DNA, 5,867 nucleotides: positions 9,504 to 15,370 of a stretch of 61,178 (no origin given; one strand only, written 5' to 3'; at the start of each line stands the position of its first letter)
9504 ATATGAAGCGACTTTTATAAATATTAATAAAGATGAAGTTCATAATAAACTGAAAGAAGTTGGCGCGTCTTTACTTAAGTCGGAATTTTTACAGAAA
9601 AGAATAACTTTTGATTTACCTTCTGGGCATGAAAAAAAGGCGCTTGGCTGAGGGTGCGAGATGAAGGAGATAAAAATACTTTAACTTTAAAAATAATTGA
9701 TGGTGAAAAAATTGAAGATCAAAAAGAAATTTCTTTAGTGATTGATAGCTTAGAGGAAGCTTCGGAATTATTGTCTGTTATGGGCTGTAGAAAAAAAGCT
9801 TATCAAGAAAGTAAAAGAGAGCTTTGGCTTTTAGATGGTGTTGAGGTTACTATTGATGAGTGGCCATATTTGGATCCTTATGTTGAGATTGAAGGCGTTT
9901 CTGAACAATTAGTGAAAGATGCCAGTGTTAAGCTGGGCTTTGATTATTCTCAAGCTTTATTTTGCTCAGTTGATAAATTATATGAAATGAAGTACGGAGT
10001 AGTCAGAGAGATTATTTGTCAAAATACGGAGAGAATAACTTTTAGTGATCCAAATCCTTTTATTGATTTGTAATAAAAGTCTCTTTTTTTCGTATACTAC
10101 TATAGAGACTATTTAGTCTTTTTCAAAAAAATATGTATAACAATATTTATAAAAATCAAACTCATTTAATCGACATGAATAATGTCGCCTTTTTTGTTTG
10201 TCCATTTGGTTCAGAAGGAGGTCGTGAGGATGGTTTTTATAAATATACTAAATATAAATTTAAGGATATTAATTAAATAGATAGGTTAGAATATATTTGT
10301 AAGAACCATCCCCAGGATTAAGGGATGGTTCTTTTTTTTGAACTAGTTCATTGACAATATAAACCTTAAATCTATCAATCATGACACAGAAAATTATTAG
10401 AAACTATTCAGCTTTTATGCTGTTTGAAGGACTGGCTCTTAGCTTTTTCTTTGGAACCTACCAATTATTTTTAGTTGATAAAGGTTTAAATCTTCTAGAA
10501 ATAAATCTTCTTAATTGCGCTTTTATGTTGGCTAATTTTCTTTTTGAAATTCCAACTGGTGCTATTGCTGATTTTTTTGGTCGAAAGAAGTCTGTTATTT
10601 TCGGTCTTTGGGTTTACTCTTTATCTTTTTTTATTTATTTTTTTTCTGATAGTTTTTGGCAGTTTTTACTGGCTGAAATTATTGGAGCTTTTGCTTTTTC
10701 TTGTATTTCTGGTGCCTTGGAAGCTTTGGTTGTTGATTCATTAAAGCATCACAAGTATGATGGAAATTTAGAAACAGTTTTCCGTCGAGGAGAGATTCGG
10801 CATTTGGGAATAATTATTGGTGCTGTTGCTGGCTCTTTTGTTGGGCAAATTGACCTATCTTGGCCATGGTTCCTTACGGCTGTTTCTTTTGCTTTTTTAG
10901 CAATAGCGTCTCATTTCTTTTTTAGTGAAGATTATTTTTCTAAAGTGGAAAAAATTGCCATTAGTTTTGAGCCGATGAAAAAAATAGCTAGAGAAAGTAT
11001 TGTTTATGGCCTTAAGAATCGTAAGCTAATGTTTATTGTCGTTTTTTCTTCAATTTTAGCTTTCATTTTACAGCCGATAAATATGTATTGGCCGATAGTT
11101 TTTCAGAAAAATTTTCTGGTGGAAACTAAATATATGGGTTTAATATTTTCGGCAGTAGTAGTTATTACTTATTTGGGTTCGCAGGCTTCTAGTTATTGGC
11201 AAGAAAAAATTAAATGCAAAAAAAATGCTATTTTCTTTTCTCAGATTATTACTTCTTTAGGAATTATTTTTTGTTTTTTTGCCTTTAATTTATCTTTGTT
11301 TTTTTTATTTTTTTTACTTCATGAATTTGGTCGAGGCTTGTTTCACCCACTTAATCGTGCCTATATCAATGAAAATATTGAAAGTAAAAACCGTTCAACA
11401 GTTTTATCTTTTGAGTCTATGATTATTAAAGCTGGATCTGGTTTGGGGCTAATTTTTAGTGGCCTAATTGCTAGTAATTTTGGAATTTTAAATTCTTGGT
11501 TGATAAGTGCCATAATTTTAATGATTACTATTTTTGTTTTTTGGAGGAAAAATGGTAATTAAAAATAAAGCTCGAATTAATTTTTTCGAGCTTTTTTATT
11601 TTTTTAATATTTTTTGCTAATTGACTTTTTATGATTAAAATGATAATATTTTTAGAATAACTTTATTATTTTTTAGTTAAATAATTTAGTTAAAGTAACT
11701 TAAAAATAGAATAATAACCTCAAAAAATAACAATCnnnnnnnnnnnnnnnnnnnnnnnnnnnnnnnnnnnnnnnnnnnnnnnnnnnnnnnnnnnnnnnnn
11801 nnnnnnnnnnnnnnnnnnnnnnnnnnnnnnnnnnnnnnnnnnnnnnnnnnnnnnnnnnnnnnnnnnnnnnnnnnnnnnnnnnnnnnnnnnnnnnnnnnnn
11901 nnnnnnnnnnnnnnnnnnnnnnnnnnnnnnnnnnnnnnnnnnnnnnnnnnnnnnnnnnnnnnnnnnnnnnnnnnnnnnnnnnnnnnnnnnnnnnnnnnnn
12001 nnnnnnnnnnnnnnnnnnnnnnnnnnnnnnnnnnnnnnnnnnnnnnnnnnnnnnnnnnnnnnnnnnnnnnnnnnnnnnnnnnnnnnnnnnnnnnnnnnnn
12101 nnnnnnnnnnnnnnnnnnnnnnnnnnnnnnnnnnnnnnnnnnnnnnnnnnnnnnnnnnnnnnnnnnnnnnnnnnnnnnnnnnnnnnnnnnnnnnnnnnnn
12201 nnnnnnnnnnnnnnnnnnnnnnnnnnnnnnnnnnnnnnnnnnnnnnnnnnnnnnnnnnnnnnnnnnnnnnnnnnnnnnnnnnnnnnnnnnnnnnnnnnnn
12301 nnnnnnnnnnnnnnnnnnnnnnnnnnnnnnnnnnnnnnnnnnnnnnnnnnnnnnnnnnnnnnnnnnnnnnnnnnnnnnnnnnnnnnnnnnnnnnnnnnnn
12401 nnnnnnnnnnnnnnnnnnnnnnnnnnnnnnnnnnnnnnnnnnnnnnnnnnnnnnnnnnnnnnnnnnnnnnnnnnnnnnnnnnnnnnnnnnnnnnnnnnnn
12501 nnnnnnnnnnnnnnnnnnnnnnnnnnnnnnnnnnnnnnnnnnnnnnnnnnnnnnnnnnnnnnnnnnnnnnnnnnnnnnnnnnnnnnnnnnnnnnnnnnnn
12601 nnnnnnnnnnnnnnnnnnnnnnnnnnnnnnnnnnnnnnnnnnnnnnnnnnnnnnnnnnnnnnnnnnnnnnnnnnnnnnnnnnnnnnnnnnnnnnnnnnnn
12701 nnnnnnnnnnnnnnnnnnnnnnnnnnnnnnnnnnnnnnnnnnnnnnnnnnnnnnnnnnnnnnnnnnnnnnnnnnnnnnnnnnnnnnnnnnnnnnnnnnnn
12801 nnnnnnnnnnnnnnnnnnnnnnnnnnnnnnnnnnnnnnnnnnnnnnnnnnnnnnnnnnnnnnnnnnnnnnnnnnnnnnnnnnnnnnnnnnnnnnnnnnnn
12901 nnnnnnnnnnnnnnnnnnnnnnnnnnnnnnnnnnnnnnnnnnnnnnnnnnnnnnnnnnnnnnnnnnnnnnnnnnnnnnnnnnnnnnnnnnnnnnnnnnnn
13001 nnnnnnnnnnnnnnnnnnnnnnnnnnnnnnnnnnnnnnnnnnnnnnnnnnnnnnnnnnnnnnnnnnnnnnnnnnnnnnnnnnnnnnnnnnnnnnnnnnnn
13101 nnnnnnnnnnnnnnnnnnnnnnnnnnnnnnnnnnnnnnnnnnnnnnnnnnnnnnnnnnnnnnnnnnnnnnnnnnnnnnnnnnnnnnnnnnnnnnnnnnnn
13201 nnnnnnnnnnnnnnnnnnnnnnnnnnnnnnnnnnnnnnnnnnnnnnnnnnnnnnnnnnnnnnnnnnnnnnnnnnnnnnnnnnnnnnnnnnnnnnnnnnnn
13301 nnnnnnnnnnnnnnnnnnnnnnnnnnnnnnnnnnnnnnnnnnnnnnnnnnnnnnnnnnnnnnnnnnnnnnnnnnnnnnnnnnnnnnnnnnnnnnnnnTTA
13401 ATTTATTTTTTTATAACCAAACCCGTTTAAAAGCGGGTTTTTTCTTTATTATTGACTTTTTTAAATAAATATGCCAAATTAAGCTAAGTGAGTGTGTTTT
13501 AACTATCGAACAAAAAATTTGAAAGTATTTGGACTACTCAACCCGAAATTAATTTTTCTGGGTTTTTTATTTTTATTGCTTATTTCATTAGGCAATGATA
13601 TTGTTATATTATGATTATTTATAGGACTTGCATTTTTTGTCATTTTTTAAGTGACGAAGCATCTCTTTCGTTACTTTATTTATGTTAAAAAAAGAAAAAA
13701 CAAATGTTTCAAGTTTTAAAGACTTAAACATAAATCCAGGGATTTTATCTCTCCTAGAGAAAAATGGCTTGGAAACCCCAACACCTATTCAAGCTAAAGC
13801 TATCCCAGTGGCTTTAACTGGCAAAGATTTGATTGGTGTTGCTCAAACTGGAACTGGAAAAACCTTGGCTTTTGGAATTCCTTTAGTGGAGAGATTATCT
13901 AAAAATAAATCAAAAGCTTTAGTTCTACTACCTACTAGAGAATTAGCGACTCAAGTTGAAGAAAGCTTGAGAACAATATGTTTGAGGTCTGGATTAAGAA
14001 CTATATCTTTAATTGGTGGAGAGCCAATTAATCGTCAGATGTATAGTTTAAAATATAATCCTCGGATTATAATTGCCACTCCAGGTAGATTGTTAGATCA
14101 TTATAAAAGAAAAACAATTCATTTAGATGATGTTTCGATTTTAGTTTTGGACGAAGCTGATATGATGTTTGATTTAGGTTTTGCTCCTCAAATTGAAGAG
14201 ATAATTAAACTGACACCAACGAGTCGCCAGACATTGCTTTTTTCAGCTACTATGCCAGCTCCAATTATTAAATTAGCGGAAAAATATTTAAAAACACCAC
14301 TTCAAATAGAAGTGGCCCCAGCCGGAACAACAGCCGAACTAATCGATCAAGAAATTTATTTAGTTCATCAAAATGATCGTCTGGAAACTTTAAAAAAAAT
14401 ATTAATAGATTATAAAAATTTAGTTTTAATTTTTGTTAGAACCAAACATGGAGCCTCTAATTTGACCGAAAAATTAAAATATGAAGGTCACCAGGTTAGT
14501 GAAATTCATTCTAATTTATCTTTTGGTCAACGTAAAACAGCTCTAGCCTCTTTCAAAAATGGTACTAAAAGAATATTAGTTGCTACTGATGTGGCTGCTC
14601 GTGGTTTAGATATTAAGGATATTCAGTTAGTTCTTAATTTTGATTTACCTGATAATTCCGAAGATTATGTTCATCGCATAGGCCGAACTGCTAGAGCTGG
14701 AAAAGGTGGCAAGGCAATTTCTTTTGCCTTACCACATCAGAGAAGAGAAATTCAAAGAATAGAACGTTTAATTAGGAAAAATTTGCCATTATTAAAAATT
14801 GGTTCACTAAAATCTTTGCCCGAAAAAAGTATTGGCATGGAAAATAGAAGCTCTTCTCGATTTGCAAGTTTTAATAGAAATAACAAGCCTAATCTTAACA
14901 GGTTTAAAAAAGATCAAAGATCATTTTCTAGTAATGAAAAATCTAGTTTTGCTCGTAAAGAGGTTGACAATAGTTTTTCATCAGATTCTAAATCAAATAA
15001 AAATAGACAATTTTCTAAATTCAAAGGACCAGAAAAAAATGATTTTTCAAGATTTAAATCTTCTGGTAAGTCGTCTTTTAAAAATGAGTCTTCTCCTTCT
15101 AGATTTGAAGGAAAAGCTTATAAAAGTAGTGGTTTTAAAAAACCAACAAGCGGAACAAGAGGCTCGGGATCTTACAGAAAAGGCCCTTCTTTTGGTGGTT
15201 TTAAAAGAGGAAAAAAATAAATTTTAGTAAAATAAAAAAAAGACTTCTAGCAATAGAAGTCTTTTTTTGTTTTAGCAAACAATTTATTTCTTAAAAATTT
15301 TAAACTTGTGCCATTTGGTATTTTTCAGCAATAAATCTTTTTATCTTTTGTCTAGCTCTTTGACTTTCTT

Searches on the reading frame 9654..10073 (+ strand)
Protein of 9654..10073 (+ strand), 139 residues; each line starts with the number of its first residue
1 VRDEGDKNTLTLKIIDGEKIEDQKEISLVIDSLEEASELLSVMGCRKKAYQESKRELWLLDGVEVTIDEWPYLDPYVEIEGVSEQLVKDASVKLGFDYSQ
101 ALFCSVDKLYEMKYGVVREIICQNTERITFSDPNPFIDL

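Call 89: search_protein_families(library=pfam, proteins=[window:9654-10073:+], max_evalue=0.00001)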
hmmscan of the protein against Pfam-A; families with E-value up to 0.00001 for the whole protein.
window:9654-10073:+ (139 aa): 1 family
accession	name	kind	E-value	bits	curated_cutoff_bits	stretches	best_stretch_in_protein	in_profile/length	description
PF01928.26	CYTH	-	1.7e-06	28.5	23.2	1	1-105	56-171/179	CYTH domain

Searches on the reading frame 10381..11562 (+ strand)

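Call 89: search_protein_families(library=pfam, proteins=[window:10381-11562:+], max_evalue=0.00001)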
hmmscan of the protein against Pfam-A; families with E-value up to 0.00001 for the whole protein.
window:10381-11562:+ (393 aa): 5 families
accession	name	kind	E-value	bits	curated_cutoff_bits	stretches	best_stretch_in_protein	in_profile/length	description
PF07690.21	MFS_1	-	1.5e-33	116.6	33.4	2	218-389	2-172/347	Major Facilitator Superfamily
PF12832.13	MFS_1_like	-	8.7e-12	45.2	25.2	1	10-368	5-366/373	MFS_1 like family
PF00083.30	Sugar_tr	-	2.2e-10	40.5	22.3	1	248-378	44-175/452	Sugar (and other) transporter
PF13347.12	MFS_2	-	4.6e-09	35.8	27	1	207-369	217-386/427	MFS/sugar transport protein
PF05977.19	MFS_3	-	8.6e-06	24.9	27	0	40-280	46-284/524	Transmembrane secretion effector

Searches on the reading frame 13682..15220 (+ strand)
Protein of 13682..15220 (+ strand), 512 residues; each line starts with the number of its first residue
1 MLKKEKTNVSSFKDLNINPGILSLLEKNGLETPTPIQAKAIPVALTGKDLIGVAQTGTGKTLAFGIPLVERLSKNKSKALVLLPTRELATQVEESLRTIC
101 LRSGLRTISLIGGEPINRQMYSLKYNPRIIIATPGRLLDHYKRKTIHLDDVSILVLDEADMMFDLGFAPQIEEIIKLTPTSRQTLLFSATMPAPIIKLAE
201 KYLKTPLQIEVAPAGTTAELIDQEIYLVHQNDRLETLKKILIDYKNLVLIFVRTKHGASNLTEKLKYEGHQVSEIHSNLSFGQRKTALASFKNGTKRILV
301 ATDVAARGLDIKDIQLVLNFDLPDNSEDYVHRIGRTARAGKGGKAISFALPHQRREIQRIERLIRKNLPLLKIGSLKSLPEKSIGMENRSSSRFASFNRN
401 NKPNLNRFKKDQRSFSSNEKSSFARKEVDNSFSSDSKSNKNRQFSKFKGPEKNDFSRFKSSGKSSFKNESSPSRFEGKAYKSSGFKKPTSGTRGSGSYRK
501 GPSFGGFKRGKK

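Call 89: search_protein_families(library=pfam, proteins=[window:13682-15220:+], max_evalue=0.00001)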
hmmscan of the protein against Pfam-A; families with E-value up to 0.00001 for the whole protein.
window:13682-15220:+ (512 aa): 3 families
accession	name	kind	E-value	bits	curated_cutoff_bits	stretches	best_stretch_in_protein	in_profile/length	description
PF00270.35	DEAD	-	2.3e-49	167.8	26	1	34-194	1-163/167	DEAD/DEAH box helicase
PF00271.37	Helicase_C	-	5.7e-30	104.3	23.5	1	233-340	2-110/110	Helicase conserved C-terminal domain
PF04851.21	ResIII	-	1.3e-07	32.2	22.5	1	50-191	26-162/164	Type III restriction enzyme, res subunit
